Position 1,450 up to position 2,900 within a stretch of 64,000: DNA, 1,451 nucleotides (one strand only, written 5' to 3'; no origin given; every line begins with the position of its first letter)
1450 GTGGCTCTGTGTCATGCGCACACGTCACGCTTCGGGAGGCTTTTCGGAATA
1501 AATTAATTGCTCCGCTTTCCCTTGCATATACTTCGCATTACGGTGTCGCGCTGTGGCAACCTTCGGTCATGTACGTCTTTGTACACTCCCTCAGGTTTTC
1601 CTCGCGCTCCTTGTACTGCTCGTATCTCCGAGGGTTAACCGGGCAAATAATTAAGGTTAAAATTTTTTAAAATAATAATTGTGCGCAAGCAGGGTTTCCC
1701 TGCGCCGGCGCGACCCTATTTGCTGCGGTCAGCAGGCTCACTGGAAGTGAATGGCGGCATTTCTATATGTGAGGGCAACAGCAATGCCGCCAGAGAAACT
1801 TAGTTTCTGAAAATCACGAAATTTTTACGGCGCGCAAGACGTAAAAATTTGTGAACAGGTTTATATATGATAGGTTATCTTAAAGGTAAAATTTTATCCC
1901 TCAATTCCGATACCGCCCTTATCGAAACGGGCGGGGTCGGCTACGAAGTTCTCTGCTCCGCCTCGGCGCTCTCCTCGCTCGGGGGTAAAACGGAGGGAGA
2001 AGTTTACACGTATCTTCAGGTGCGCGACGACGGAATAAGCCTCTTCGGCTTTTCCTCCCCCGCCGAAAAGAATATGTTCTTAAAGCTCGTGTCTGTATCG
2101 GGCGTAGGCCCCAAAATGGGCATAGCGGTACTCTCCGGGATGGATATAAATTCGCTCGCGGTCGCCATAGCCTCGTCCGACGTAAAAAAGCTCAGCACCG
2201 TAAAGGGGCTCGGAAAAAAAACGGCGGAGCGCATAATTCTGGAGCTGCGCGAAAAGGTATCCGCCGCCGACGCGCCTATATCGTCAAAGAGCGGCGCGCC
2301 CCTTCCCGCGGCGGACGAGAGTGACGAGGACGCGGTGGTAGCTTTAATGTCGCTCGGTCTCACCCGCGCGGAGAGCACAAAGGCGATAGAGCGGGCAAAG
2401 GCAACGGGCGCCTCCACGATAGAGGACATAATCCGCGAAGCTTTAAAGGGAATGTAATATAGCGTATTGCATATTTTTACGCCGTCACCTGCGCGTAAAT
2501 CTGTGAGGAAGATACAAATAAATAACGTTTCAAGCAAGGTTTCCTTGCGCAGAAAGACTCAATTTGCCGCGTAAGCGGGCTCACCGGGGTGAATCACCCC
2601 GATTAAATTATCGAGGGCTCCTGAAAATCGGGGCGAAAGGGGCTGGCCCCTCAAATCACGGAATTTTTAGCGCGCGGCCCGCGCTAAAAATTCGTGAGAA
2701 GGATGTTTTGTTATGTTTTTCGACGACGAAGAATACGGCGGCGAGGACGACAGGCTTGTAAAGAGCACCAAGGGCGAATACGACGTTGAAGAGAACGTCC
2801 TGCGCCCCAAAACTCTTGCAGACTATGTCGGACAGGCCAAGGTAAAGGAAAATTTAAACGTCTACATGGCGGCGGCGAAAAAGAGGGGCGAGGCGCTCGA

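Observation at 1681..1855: Multi-copy ~175-nt element (family Y) whose six helices are kept by compensatory substitutions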

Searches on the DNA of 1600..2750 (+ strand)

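Call 5: search_rna_families(source=window, start=1600, end=2750, threshold=evalue, max_evalue=10, show_alignments=3)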
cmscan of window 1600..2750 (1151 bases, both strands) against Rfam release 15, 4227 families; matches with E-value up to 10: 10.
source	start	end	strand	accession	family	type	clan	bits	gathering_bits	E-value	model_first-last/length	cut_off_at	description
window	1751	1868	+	RF02667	PsiU2-38.40.42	Gene; snRNA; snoRNA; scaRNA;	-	20.4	88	0.69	1-136/136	no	Drosophila small cajal body-specific RNA PsiU2-38.40.4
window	1752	1792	-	RF00665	mir-290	Gene; miRNA;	CL00096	18.6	51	1.2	16-55/70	no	mir-290 microRNA precursor family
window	1644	1705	+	RF02904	AaHKsRNA69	Gene; sRNA;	-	18.6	43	8.3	1-83/83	no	Aggregatibacter sRNA 69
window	1742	1802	-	RF04226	mir-9186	Gene; miRNA;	-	16.8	73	4.5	1-80/80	no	mir-9186 microRNA precursor family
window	1642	1724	+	RF00376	HIV_GSL3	Cis-reg;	-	16.8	42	7.8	1-84/84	no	HIV gag stem loop 3 (GSL3)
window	2637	2750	-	RF00600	SNORA79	Gene; snRNA; snoRNA; HACA-box;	-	16.7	55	7.7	26-143/143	5'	Small nucleolar RNA SNORA79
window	2597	2642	+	RF03156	L31-Firmicutes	Cis-reg; leader;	CL00118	15.1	33.3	3.3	1-32/32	no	L31-Firmicutes ribosomal protein leader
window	2647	2712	+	RF02576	tsr1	Gene; sRNA;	-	14.7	235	0.19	1-657/657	no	tsr1 small RNA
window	2338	2406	-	RF03911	mir-1910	Gene; miRNA;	-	14.7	70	8.4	1-80/80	no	mir-1910 microRNA precursor family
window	1822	1897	-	RF02763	IsrM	Gene; sRNA;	-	10.5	376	3.1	124-204/329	no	IsrM sRNA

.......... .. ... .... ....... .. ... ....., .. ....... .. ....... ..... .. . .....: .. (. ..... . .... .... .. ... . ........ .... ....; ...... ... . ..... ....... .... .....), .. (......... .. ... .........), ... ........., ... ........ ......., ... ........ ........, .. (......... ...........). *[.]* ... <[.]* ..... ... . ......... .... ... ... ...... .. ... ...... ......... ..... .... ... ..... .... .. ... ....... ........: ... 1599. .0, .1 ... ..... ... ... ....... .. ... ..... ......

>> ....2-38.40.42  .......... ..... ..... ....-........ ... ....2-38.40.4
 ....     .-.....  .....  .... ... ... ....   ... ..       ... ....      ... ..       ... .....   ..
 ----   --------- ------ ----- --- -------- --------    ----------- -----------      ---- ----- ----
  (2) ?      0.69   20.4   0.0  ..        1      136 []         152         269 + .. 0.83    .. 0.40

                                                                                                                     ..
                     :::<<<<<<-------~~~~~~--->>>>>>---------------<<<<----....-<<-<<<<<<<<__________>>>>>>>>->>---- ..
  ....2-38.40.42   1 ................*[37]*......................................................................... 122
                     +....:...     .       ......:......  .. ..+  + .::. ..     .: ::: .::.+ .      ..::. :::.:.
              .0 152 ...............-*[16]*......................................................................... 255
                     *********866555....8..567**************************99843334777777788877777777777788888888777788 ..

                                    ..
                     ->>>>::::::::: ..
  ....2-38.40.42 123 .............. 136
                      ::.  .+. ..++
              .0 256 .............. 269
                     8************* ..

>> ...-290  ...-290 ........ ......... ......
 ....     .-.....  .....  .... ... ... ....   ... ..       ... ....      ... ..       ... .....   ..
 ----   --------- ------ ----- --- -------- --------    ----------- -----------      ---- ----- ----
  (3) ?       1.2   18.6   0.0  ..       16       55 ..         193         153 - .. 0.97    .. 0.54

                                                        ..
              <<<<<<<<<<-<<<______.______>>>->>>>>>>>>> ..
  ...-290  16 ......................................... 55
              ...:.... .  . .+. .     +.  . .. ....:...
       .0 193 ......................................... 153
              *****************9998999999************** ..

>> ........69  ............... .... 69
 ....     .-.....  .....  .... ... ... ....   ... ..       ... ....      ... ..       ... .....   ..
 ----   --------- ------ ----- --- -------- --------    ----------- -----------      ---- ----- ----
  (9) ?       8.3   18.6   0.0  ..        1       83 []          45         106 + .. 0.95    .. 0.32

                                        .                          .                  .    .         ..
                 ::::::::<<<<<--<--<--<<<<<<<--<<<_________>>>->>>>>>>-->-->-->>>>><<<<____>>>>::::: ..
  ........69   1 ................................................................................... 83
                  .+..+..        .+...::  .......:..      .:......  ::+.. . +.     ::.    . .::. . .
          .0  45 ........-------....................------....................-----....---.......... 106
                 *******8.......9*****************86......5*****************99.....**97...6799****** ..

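Call 51: search_dna_similar(query=window:2510-2705:+, collection=plasmids, mode=distant, max_evalue=0.01, max_rows=10)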
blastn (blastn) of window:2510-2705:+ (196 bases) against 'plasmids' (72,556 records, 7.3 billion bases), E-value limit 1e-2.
No match.

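Call 52: search_dna_similar(query=window:2510-2705:+, collection=phages, mode=distant, max_evalue=0.01, max_rows=10)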
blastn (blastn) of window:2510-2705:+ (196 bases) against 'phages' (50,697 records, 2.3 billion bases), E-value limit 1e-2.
No match.

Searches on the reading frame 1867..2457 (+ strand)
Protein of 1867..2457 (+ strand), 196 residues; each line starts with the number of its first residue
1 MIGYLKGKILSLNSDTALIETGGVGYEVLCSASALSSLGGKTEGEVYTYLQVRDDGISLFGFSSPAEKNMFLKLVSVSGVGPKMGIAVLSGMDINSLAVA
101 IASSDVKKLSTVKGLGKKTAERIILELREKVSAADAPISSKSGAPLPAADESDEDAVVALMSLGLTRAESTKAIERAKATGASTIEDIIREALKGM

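Call 13: find_encoding_contigs(protein=window:1867-2457:+, flank=3000, max_places=10)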
Protein window:1867-2457:+ (196 aa): 23 contigs read that carry it; 3 places shown.
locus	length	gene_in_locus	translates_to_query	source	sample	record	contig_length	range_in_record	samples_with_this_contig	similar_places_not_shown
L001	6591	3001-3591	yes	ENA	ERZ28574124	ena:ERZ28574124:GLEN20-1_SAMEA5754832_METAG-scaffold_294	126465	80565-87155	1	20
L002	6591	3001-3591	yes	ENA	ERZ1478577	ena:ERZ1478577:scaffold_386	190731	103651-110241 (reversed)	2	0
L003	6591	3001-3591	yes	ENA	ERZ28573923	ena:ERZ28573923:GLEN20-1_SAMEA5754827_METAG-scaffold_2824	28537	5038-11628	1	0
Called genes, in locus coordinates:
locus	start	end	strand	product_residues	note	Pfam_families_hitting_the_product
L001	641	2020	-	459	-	PF00206:Lyase_1, PF14698:ASL_C2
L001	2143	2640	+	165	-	PF02075:RuvC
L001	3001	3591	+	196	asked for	PF01330:RuvA_N, PF00633:HHH (faint), PF14520:HHH_5, PF07499:RuvA_C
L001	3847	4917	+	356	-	PF05496:RuvB_N, PF00004:AAA, PF07728:AAA_5 (weak), PF17864:AAA_lid_4, PF05491:WHD_RuvB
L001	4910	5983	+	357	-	PF02547:Queuosine_synth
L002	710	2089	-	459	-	PF00206:Lyase_1, PF14698:ASL_C2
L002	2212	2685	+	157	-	PF02075:RuvC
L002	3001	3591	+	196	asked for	PF01330:RuvA_N, PF00633:HHH (faint), PF14520:HHH_5, PF07499:RuvA_C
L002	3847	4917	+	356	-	PF05496:RuvB_N, PF00004:AAA, PF07728:AAA_5 (weak), PF17864:AAA_lid_4, PF05491:WHD_RuvB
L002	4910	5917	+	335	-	PF02547:Queuosine_synth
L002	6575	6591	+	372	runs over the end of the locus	PF01702:TGT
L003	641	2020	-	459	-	PF00206:Lyase_1, PF14698:ASL_C2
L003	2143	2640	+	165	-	PF02075:RuvC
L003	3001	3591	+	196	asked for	PF01330:RuvA_N, PF00633:HHH (faint), PF14520:HHH_5, PF07499:RuvA_C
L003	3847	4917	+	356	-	PF05496:RuvB_N, PF00004:AAA, PF07728:AAA_5 (weak), PF17864:AAA_lid_4, PF05491:WHD_RuvB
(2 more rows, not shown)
